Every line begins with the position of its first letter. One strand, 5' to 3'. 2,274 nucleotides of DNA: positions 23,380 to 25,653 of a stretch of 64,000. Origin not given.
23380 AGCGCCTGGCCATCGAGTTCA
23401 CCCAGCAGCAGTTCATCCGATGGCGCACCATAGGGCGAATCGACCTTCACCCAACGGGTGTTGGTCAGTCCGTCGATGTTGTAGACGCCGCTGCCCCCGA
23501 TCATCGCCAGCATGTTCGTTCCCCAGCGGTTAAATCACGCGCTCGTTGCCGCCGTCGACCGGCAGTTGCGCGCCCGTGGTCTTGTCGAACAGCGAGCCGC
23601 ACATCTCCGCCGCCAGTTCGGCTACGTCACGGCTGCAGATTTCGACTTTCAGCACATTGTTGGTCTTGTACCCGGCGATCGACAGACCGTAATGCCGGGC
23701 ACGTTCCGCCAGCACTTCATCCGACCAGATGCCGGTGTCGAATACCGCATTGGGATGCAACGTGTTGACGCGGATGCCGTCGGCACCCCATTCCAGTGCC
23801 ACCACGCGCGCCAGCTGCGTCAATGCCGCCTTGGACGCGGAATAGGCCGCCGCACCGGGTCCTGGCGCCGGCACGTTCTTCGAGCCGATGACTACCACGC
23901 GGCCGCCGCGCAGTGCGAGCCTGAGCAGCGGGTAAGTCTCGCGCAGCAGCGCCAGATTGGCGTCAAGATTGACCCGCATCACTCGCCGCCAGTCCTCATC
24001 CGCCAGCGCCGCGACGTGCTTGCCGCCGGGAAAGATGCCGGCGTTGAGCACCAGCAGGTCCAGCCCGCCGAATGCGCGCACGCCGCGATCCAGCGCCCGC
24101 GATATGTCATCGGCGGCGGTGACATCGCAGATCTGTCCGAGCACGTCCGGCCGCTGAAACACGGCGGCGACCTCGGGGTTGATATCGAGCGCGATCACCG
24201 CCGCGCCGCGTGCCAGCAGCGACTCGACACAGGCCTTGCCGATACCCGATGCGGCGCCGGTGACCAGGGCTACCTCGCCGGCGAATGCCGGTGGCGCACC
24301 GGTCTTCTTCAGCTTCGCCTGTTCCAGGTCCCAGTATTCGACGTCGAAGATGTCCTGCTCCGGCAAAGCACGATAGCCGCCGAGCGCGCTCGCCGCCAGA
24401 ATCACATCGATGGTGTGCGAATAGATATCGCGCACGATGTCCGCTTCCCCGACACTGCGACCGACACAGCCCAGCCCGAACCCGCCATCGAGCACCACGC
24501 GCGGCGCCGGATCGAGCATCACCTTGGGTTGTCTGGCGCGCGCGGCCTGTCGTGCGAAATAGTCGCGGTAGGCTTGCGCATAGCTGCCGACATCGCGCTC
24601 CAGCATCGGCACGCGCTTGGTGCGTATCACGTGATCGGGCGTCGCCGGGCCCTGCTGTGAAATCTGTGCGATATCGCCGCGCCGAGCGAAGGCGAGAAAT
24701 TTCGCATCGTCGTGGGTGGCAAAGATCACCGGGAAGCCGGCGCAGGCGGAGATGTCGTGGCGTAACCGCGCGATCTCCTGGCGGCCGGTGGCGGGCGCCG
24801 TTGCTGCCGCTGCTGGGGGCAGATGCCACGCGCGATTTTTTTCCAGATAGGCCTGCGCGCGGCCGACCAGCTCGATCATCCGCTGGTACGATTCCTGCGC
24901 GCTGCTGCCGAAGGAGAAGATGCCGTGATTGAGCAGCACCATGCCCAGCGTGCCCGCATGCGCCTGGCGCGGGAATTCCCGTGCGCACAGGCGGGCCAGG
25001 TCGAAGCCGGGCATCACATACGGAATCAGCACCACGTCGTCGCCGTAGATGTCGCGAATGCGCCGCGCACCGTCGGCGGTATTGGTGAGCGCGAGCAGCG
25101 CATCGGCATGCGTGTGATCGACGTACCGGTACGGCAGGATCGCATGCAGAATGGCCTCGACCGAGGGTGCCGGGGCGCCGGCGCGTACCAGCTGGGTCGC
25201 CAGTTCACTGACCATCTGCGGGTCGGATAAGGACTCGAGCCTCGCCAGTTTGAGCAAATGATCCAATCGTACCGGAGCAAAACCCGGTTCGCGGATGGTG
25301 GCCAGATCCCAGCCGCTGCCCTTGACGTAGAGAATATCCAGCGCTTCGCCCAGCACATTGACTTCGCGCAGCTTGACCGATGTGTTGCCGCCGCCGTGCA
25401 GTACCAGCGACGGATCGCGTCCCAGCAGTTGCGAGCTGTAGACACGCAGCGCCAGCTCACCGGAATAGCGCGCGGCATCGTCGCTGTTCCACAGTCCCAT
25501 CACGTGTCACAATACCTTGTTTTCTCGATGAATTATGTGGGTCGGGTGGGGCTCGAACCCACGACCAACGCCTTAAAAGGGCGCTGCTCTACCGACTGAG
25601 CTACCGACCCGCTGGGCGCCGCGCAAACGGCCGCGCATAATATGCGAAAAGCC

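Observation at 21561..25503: Aldolase-SDR fusion + mtnP + mtnA: candidate fused variant of the MTA/5'-deoxyadenosine DHAP shunt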

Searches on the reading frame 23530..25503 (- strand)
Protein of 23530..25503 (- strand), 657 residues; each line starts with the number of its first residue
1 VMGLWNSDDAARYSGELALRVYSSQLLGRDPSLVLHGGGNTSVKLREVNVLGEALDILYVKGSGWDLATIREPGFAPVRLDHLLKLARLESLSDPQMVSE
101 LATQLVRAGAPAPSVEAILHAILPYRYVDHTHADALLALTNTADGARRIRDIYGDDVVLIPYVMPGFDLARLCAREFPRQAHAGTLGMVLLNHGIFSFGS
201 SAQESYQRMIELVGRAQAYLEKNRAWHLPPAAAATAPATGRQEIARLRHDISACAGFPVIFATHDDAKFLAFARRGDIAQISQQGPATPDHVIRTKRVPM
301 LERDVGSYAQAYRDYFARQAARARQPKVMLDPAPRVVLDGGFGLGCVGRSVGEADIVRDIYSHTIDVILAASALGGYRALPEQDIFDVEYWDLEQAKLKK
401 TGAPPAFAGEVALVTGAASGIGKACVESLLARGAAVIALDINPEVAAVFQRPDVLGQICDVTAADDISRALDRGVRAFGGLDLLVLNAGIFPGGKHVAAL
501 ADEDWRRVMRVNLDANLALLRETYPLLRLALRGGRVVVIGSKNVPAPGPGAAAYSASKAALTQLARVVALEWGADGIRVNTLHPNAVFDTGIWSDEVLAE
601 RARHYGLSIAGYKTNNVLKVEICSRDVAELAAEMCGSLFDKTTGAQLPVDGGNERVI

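Call 3: search_protein_families(library=pfam, proteins=[window:23530-25503:-])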
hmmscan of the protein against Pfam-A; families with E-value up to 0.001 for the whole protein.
window:23530-25503:- (657 aa): 5 families
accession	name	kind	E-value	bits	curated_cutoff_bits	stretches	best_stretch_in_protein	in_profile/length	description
PF00106.31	adh_short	-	1.2e-40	139.5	26.6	1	411-593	2-187/195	short chain dehydrogenase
PF13561.12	adh_short_C2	-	1.2e-38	133.4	27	1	416-652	1-234/236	Enoyl-(Acyl carrier protein) reductase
PF00596.27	Aldolase_II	-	1.6e-18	67.7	22.2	1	30-220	12-183/183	Class II Aldolase and Adducin N-terminal domain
PF01370.27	Epimerase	-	6e-05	23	20.9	1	412-577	1-165/240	NAD dependent epimerase/dehydratase family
PF08659.16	KR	-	0.00028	21.3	22.6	0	412-566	3-161/180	KR domain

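Call 4: search_protein_families(library=ncbifam, proteins=[window:23530-25503:-])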
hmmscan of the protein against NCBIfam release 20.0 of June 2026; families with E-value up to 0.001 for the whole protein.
window:23530-25503:- (657 aa): 209 families (the best 25 are shown)
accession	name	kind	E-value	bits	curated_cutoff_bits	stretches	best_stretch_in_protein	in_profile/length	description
NF006196.0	PRK08324.2-4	equivalog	0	1073.5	831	1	1-657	1-657/657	bifunctional aldolase/short-chain dehydrogenase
NF006195.0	PRK08324.2-3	equivalog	2.5e-184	614.2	931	1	8-653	16-672/678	bifunctional aldolase/short-chain dehydrogenase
NF006192.0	PRK08324.1-6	equivalog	1e-166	556.3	639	1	14-653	23-679/685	bifunctional aldolase/short-chain dehydrogenase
NF006194.0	PRK08324.2-2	equivalog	1.6e-156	522.9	686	1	12-654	19-698/703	bifunctional aldolase/short-chain dehydrogenase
NF006190.0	PRK08324.1-4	equivalog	2.7e-141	472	1014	1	4-653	5-683/689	bifunctional aldolase/short-chain dehydrogenase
TIGR02632.1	RhaD_aldol-ADH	equivalog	6.5e-133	444.5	567.75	1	21-654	5-671/676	bifunctional rhamnulose-1-phosphate aldolase/short-chain dehydrogenase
NF006193.0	PRK08324.2-1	subfamily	1e-128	430.5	1213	1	10-653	20-699/705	bifunctional aldolase/short-chain dehydrogenase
NF006189.0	PRK08324.1-3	equivalog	1.4e-122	410.3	634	1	4-654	13-696/701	bifunctional rhamnulose-1-phosphate aldolase/short-chain dehydrogenase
NF006197.0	PRK08324.2-5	equivalog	4.2e-118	395.3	627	1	1-444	1-456/583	bifunctional aldolase/short-chain dehydrogenase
NF006191.0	PRK08324.1-5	equivalog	4.2e-111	372.5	1240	1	4-652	14-699/706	bifunctional aldolase/short-chain dehydrogenase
NF006188.0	PRK08324.1-1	equivalog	3.2e-100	336.3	1152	1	22-652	12-672/679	bifunctional aldolase/short-chain dehydrogenase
TIGR03971.1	SDR_subfam_1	subfamily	1.1e-39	136.4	300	2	454-653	66-268/271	mycofactocin-coupled SDR family oxidoreductase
NF005559.1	PRK07231.1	subfamily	1.4e-39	136.1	215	1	407-653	2-247/249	glucose 1-dehydrogenase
NF009466.0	PRK12826.1-2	subfamily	4e-38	131.3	222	1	410-654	4-245/248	3-oxoacyl-ACP reductase FabG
NF004791.0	PRK06138.1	equivalog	4.2e-34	118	312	1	408-653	4-249/252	SDR family oxidoreductase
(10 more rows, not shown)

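Call 5: find_homologous_proteins(query=window:23530-25503:-, max_evalue=1e-10)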
Query window:23530-25503:- (657 aa): 8000 proteins with E <= 1e-10 among 8000 candidates; the best 120 are listed.
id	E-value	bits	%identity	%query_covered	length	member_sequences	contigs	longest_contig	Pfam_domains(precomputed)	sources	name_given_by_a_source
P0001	0.0e+0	1311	89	100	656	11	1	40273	PF08659.17,PF00596.28,PF13561.13,PF00106.32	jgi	-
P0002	0.0e+0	1300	88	100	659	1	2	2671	PF00596.28,PF13561.13,PF00106.32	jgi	jgi:rhamnose utilization protein RhaD (predicted bifunctional aldolase and dehydrogenase)/NAD(P)-dep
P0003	0.0e+0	1300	88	100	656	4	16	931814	PF00596.28,PF13561.13,PF00106.32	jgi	jgi:rhamnose utilization protein RhaD (predicted bifunctional aldolase and dehydrogenase)/NAD(P)-dep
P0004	0.0e+0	1294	88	100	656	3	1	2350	PF00596.28,PF13561.13,PF00106.32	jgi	jgi:rhamnose utilization protein RhaD (predicted bifunctional aldolase and dehydrogenase)/NAD(P)-dep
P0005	0.0e+0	1292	89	100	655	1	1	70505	PF00596.28,PF13561.13,PF00106.32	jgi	jgi:rhamnose utilization protein RhaD (predicted bifunctional aldolase and dehydrogenase)/NAD(P)-dep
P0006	0.0e+0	1291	88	100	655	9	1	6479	PF00596.28,PF13561.13,PF00106.32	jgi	jgi:rhamnose utilization protein RhaD (predicted bifunctional aldolase and dehydrogenase)/NAD(P)-dep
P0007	0.0e+0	1283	87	100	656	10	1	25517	PF08659.17,PF00596.28,PF13561.13,PF00106.32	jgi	jgi:rhamnose utilization protein RhaD (predicted bifunctional aldolase and dehydrogenase)/NAD(P)-dep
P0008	0.0e+0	1276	87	100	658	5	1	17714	PF00596.28,PF13561.13,PF00106.32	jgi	jgi:rhamnose utilization protein RhaD (predicted bifunctional aldolase and dehydrogenase)/NAD(P)-dep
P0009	0.0e+0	1273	86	100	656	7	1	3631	PF08659.17,PF00596.28,PF13561.13,PF00106.32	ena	-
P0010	0.0e+0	1270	87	100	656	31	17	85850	PF00596.28,PF13561.13,PF00106.32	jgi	jgi:rhamnose utilization protein RhaD (predicted bifunctional aldolase and dehydrogenase)/NAD(P)-dep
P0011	0.0e+0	1261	86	100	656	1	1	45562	PF08659.17,PF00596.28,PF13561.13,PF00106.32,PF01370.28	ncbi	ncbi:MAG: bifunctional aldolase/short-chain dehydrogenase [Steroidobacterales bacterium]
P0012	0.0e+0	1259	87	100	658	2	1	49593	PF00596.28,PF13561.13,PF00106.32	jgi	jgi:rhamnose utilization protein RhaD (predicted bifunctional aldolase and dehydrogenase)/NAD(P)-dep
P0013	0.0e+0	1252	85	100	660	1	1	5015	PF08659.17,PF00596.28,PF13561.13,PF00106.32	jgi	jgi:rhamnose utilization protein RhaD (predicted bifunctional aldolase and dehydrogenase)/NAD(P)-dep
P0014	0.0e+0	1252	85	100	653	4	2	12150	PF00596.28,PF13561.13,PF00106.32,PF01370.28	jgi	jgi:rhamnose utilization protein RhaD (predicted bifunctional aldolase and dehydrogenase)/NAD(P)-dep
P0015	0.0e+0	1249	85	100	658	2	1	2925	PF08659.17,PF00596.28,PF13561.13,PF00106.32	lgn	-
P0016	0.0e+0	1248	85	100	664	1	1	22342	PF00596.28,PF13561.13,PF00106.32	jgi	jgi:rhamnose utilization protein RhaD (predicted bifunctional aldolase and dehydrogenase)/NAD(P)-dep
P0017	0.0e+0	1245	84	100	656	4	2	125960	PF00596.28,PF13561.13,PF00106.32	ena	-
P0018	0.0e+0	1245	85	100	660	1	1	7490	PF08659.17,PF00596.28,PF13561.13,PF00106.32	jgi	jgi:rhamnose utilization protein RhaD (predicted bifunctional aldolase and dehydrogenase)/NAD(P)-dep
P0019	0.0e+0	1237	84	100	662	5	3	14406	PF00596.28,PF13561.13,PF00106.32,PF01370.28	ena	-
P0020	0.0e+0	1237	84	100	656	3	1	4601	PF00596.28,PF13561.13,PF00106.32,PF01370.28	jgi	jgi:rhamnose utilization protein RhaD (predicted bifunctional aldolase and dehydrogenase)/NAD(P)-dep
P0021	0.0e+0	1230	83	100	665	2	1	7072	PF08659.17,PF00596.28,PF13561.13,PF00106.32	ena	-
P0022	0.0e+0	1226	84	100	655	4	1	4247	PF08659.17,PF00596.28,PF13561.13,PF00106.32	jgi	jgi:rhamnose utilization protein RhaD (predicted bifunctional aldolase and dehydrogenase)/NAD(P)-dep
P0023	0.0e+0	1223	82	100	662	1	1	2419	PF08659.17,PF00596.28,PF13561.13,PF00106.32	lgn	-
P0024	0.0e+0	1220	83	100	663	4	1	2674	PF08659.17,PF00596.28,PF13561.13,PF00106.32,PF01370.28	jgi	jgi:rhamnose utilization protein RhaD (predicted bifunctional aldolase and dehydrogenase)/NAD(P)-dep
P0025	0.0e+0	1218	83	100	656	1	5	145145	PF00596.28,PF13561.13,PF00106.32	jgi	jgi:rhamnose utilization protein RhaD (predicted bifunctional aldolase and dehydrogenase)/NAD(P)-dep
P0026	0.0e+0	1216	81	100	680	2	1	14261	PF00596.28,PF13561.13,PF00106.32,PF01370.28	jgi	-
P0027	0.0e+0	1207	82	100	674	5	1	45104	PF08659.17,PF00596.28,PF13561.13,PF00106.32,PF01370.28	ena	-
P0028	0.0e+0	1207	81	100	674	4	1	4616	PF00596.28,PF13561.13,PF00106.32,PF01370.28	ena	-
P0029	0.0e+0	1206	82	100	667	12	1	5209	PF08659.17,PF00596.28,PF13561.13,PF00106.32,PF01370.28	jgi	-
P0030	0.0e+0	1203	82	100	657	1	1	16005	PF08659.17,PF00596.28,PF13561.13,PF00106.32,PF01370.28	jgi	-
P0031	0.0e+0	1199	81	100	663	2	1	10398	PF08659.17,PF00596.28,PF13561.13,PF00106.32,PF01370.28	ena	-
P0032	0.0e+0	1198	80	100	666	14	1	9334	PF00596.28,PF13561.13,PF00106.32,PF01370.28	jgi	-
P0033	0.0e+0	1198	79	100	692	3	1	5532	PF08659.17,PF00596.28,PF13561.13,PF00106.32,PF01370.28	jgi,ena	-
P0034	0.0e+0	1197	82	100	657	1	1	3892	PF08659.17,PF00596.28,PF13561.13,PF00106.32,PF01370.28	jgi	jgi:rhamnose utilization protein RhaD (predicted bifunctional aldolase and dehydrogenase)/NAD(P)-dep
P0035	0.0e+0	1181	81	100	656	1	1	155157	PF08659.17,PF00596.28,PF13561.13,PF00106.32,PF01370.28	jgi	jgi:rhamnose utilization protein RhaD (predicted bifunctional aldolase and dehydrogenase)/NAD(P)-dep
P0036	0.0e+0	1166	79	100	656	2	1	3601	PF08659.17,PF00596.28,PF13561.13,PF00106.32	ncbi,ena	-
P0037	0.0e+0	1152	78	100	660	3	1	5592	PF08659.17,PF00596.28,PF13561.13,PF00106.32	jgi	jgi:rhamnose utilization protein RhaD (predicted bifunctional aldolase and dehydrogenase)/NAD(P)-dep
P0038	0.0e+0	1143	79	99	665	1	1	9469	PF08659.17,PF00596.28,PF13561.13,PF00106.32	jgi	jgi:rhamnose utilization protein RhaD (predicted bifunctional aldolase and dehydrogenase)/NAD(P)-dep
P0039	0.0e+0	1142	78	100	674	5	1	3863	PF08659.17,PF00596.28,PF13561.13,PF00106.32,PF01370.28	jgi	jgi:rhamnose utilization protein RhaD (predicted bifunctional aldolase and dehydrogenase)/NAD(P)-dep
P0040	0.0e+0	1139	78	100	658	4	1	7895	PF08659.17,PF00596.28,PF13561.13,PF00106.32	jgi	jgi:rhamnose utilization protein RhaD (predicted bifunctional aldolase and dehydrogenase)/NAD(P)-dep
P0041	0.0e+0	1136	76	100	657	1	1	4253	PF08659.17,PF00596.28,PF13561.13,PF00106.32,PF01370.28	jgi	jgi:rhamnose utilization protein RhaD (predicted bifunctional aldolase and dehydrogenase)/NAD(P)-dep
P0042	0.0e+0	1133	77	100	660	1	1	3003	PF00596.28,PF13561.13,PF00106.32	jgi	-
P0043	0.0e+0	1128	78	100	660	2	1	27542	PF08659.17,PF00596.28,PF13561.13,PF00106.32,PF01370.28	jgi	jgi:rhamnose utilization protein RhaD (predicted bifunctional aldolase and dehydrogenase)/NAD(P)-dep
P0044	0.0e+0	1121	77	100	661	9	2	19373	PF00596.28,PF13561.13,PF00106.32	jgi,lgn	jgi:rhamnose utilization protein RhaD (predicted bifunctional aldolase and dehydrogenase)/NAD(P)-dep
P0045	0.0e+0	1115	76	100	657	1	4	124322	PF00596.28,PF13561.13,PF00106.32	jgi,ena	jgi:rhamnose utilization protein RhaD (predicted bifunctional aldolase and dehydrogenase)/NAD(P)-dep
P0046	0.0e+0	1115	75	100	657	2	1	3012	PF00596.28,PF13561.13,PF00106.32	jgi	-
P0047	0.0e+0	1106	75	100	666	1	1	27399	PF00596.28,PF13561.13,PF00106.32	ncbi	ncbi:MAG: bifunctional aldolase/short-chain dehydrogenase [Steroidobacteraceae bacterium]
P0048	0.0e+0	1105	76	100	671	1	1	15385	PF00596.28,PF13561.13,PF00106.32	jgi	jgi:rhamnose utilization protein RhaD (predicted bifunctional aldolase and dehydrogenase)/NAD(P)-dep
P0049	0.0e+0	1100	76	100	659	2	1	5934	PF00596.28,PF13561.13,PF00106.32,PF01370.28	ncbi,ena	-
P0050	0.0e+0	1099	75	100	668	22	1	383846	PF00596.28,PF13561.13,PF00106.32,PF01370.28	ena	-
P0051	0.0e+0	1099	75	100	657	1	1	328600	PF08659.17,PF00596.28,PF13561.13,PF00106.32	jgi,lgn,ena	-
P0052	0.0e+0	1097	73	100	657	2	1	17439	PF00596.28,PF13561.13,PF00106.32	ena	-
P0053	0.0e+0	1095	73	100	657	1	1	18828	PF00596.28,PF13561.13,PF00106.32,PF01370.28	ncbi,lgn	-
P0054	0.0e+0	1093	73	100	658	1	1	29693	PF00596.28,PF13561.13,PF00106.32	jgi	-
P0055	0.0e+0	1093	74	100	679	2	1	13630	PF08659.17,PF00596.28,PF13561.13,PF00106.32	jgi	jgi:rhamnose utilization protein RhaD (predicted bifunctional aldolase and dehydrogenase)/NAD(P)-dep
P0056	0.0e+0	1091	73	100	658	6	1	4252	PF00596.28,PF13561.13,PF00106.32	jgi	jgi:rhamnose utilization protein RhaD (predicted bifunctional aldolase and dehydrogenase)/NAD(P)-dep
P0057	0.0e+0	1090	74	100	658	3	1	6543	PF08659.17,PF00596.28,PF13561.13,PF00106.32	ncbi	-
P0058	0.0e+0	1089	74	100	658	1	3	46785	PF00596.28,PF13561.13,PF00106.32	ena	-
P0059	0.0e+0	1087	75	100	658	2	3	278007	PF00596.28,PF13561.13,PF00106.32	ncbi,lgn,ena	-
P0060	0.0e+0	1087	73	100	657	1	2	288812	PF08659.17,PF00596.28,PF13561.13,PF00106.32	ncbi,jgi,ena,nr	ncbi:MAG TPA: bifunctional aldolase/short-chain dehydrogenase [Burkholderiales bacterium]|nr:bifunct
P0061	0.0e+0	1087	73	100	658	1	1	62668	PF00596.28,PF13561.13,PF00106.32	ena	-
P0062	0.0e+0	1086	74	100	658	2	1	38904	PF00596.28,PF13561.13,PF00106.32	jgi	jgi:rhamnose utilization protein RhaD (predicted bifunctional aldolase and dehydrogenase)/NAD(P)-dep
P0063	0.0e+0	1083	74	100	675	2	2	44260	PF00596.28,PF13561.13,PF00106.32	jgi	jgi:rhamnose utilization protein RhaD (predicted bifunctional aldolase and dehydrogenase)/NAD(P)-dep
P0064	0.0e+0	1082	72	100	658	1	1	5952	PF00596.28,PF13561.13,PF00106.32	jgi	jgi:rhamnose utilization protein RhaD (predicted bifunctional aldolase and dehydrogenase)/NAD(P)-dep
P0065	0.0e+0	1082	72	100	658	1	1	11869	PF08659.17,PF00596.28,PF13561.13,PF00106.32,PF01370.28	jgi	jgi:rhamnose utilization protein RhaD (predicted bifunctional aldolase and dehydrogenase)/NAD(P)-dep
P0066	0.0e+0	1080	73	100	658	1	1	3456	PF08659.17,PF00596.28,PF13561.13,PF00106.32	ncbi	-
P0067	0.0e+0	1079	73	100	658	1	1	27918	PF00596.28,PF13561.13,PF00106.32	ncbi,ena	-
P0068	0.0e+0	1079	74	99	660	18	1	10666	PF00596.28,PF13561.13,PF00106.32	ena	-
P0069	0.0e+0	1077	74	100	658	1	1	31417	PF08659.17,PF00596.28,PF13561.13,PF00106.32,PF01370.28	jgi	jgi:rhamnose utilization protein RhaD (predicted bifunctional aldolase and dehydrogenase)/NAD(P)-dep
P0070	0.0e+0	1076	73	100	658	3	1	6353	PF00596.28,PF13561.13,PF00106.32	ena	-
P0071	0.0e+0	1075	73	100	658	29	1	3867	PF08659.17,PF00596.28,PF13561.13,PF00106.32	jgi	jgi:rhamnose utilization protein RhaD (predicted bifunctional aldolase and dehydrogenase)/NAD(P)-dep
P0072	0.0e+0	1075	73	100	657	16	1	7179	PF08659.17,PF00596.28,PF13561.13,PF00106.32,PF01370.28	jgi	jgi:rhamnose utilization protein RhaD (predicted bifunctional aldolase and dehydrogenase)/NAD(P)-dep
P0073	0.0e+0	1074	72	100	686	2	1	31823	PF08659.17,PF00596.28,PF13561.13,PF00106.32,PF01370.28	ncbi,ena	-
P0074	0.0e+0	1074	72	100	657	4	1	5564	PF00596.28,PF13561.13,PF00106.32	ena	-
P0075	0.0e+0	1074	72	100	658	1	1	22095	PF08659.17,PF00596.28,PF13561.13,PF00106.32,PF01370.28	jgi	jgi:rhamnose utilization protein RhaD (predicted bifunctional aldolase and dehydrogenase)/NAD(P)-dep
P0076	0.0e+0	1074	73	100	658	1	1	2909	PF00596.28,PF13561.13,PF00106.32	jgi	jgi:rhamnose utilization protein RhaD (predicted bifunctional aldolase and dehydrogenase)/NAD(P)-dep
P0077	0.0e+0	1074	71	100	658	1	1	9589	PF08659.17,PF00596.28,PF13561.13,PF00106.32,PF01370.28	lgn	-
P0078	0.0e+0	1073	72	100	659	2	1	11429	PF00596.28,PF13561.13,PF00106.32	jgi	-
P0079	0.0e+0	1072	72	100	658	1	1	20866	PF08659.17,PF00596.28,PF13561.13,PF00106.32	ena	-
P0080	0.0e+0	1071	73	100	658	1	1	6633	PF00596.28,PF13561.13,PF00106.32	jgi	jgi:rhamnose utilization protein RhaD (predicted bifunctional aldolase and dehydrogenase)/NAD(P)-dep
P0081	0.0e+0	1071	72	100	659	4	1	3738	PF00596.28,PF13561.13,PF00106.32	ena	-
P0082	0.0e+0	1070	73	100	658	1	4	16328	PF08659.17,PF00596.28,PF13561.13,PF00106.32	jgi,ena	jgi:rhamnose utilization protein RhaD (predicted bifunctional aldolase and dehydrogenase)/NAD(P)-dep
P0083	0.0e+0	1070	73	100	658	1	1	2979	PF08659.17,PF00596.28,PF13561.13,PF00106.32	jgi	-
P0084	0.0e+0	1069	72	100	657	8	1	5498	PF00596.28,PF13561.13,PF00106.32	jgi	jgi:rhamnose utilization protein RhaD (predicted bifunctional aldolase and dehydrogenase)/NAD(P)-dep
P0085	0.0e+0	1069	73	100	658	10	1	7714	PF00596.28,PF13561.13,PF00106.32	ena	-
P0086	0.0e+0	1069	71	100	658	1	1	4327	PF00596.28,PF13561.13,PF00106.32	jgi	jgi:rhamnose utilization protein RhaD (predicted bifunctional aldolase and dehydrogenase)/NAD(P)-dep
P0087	0.0e+0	1068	73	100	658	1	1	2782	PF08659.17,PF00596.28,PF13561.13,PF00106.32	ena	-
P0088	0.0e+0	1068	73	100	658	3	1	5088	PF00596.28,PF13561.13,PF00106.32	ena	-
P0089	0.0e+0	1068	73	100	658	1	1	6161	PF08659.17,PF00596.28,PF13561.13,PF00106.32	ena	-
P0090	0.0e+0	1067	73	100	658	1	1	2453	PF08659.17,PF00596.28,PF13561.13,PF00106.32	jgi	-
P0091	0.0e+0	1066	72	100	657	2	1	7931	PF00596.28,PF13561.13,PF00106.32,PF01370.28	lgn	-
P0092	0.0e+0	1066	72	100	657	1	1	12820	PF00596.28,PF13561.13,PF00106.32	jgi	jgi:rhamnose utilization protein RhaD (predicted bifunctional aldolase and dehydrogenase)/NAD(P)-dep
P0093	0.0e+0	1066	72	100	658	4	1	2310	PF08659.17,PF00596.28,PF13561.13,PF00106.32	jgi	jgi:rhamnose utilization protein RhaD (predicted bifunctional aldolase and dehydrogenase)/NAD(P)-dep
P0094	0.0e+0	1066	74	100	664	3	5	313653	PF08659.17,PF00596.28,PF13561.13,PF00106.32,PF01370.28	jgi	jgi:rhamnose utilization protein RhaD (predicted bifunctional aldolase and dehydrogenase)/NAD(P)-dep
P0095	0.0e+0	1065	73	100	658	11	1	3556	PF00596.28,PF13561.13,PF00106.32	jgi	jgi:rhamnose utilization protein RhaD (predicted bifunctional aldolase and dehydrogenase)/NAD(P)-dep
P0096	0.0e+0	1065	73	100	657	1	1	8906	PF00596.28,PF13561.13,PF00106.32,PF01370.28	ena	-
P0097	0.0e+0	1065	73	100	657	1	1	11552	PF00596.28,PF13561.13,PF00106.32,PF01370.28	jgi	jgi:rhamnose utilization protein RhaD (predicted bifunctional aldolase and dehydrogenase)/NAD(P)-dep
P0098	0.0e+0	1064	73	100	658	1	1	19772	PF00596.28,PF13561.13,PF00106.32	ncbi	-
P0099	0.0e+0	1064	73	100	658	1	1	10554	PF08659.17,PF00596.28,PF13561.13,PF00106.32,PF01370.28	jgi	jgi:rhamnose utilization protein RhaD (predicted bifunctional aldolase and dehydrogenase)/NAD(P)-dep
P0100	0.0e+0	1064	73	100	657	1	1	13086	PF00596.28,PF13561.13,PF00106.32,PF01370.28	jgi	-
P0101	0.0e+0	1063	70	100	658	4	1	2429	PF00596.28,PF13561.13,PF00106.32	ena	-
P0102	0.0e+0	1063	74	100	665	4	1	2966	PF00596.28,PF13561.13,PF00106.32,PF01370.28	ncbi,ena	-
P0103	0.0e+0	1063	72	100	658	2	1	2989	PF08659.17,PF00596.28,PF13561.13,PF00106.32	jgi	jgi:rhamnose utilization protein RhaD (predicted bifunctional aldolase and dehydrogenase)/NAD(P)-dep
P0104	0.0e+0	1063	72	100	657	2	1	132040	PF00596.28,PF13561.13,PF00106.32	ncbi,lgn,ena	-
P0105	0.0e+0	1063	73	99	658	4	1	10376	PF08659.17,PF00596.28,PF13561.13,PF00106.32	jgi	jgi:rhamnose utilization protein RhaD (predicted bifunctional aldolase and dehydrogenase)/NAD(P)-dep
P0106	0.0e+0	1063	71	100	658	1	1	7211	PF00596.28,PF13561.13,PF00106.32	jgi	jgi:rhamnose utilization protein RhaD (predicted bifunctional aldolase and dehydrogenase)/NAD(P)-dep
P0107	0.0e+0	1062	71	100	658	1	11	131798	PF08659.17,PF00596.28,PF13561.13,PF00106.32,PF01370.28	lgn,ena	-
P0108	0.0e+0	1062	72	100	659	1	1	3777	PF00596.28,PF13561.13,PF00106.32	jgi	-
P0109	0.0e+0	1062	72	100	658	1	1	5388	PF08659.17,PF00596.28,PF13561.13,PF00106.32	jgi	jgi:rhamnose utilization protein RhaD (predicted bifunctional aldolase and dehydrogenase)/NAD(P)-dep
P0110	0.0e+0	1062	72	100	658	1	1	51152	PF08659.17,PF00596.28,PF13561.13,PF00106.32,PF01370.28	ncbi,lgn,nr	ncbi:MAG: bifunctional aldolase/short-chain dehydrogenase [Betaproteobacteria bacterium]|nr:bifuncti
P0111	0.0e+0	1061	71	100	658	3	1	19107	PF00596.28,PF13561.13,PF00106.32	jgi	-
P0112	0.0e+0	1061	72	100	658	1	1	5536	PF08659.17,PF00596.28,PF13561.13,PF00106.32,PF01370.28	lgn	-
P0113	0.0e+0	1061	73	100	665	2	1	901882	PF00596.28,PF13561.13,PF00106.32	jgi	jgi:rhamnose utilization protein RhaD (predicted bifunctional aldolase and dehydrogenase)/NAD(P)-dep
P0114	0.0e+0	1060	71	100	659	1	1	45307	PF00596.28,PF13561.13,PF00106.32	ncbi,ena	-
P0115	0.0e+0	1060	72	100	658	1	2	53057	PF00596.28,PF13561.13,PF00106.32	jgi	jgi:rhamnose utilization protein RhaD (predicted bifunctional aldolase and dehydrogenase)/NAD(P)-dep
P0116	0.0e+0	1060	72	100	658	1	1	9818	PF00596.28,PF13561.13,PF00106.32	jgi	jgi:rhamnose utilization protein RhaD (predicted bifunctional aldolase and dehydrogenase)/NAD(P)-dep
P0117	0.0e+0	1059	72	100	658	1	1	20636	PF08659.17,PF00596.28,PF13561.13,PF00106.32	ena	-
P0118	0.0e+0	1059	71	100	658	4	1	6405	PF08659.17,PF00596.28,PF13561.13,PF00106.32,PF01370.28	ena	-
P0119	0.0e+0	1059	71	100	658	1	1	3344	PF00596.28,PF13561.13,PF00106.32,PF01370.28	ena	-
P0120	0.0e+0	1058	73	100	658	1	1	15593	PF00596.28,PF13561.13,PF00106.32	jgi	jgi:rhamnose utilization protein RhaD (predicted bifunctional aldolase and dehydrogenase)/NAD(P)-dep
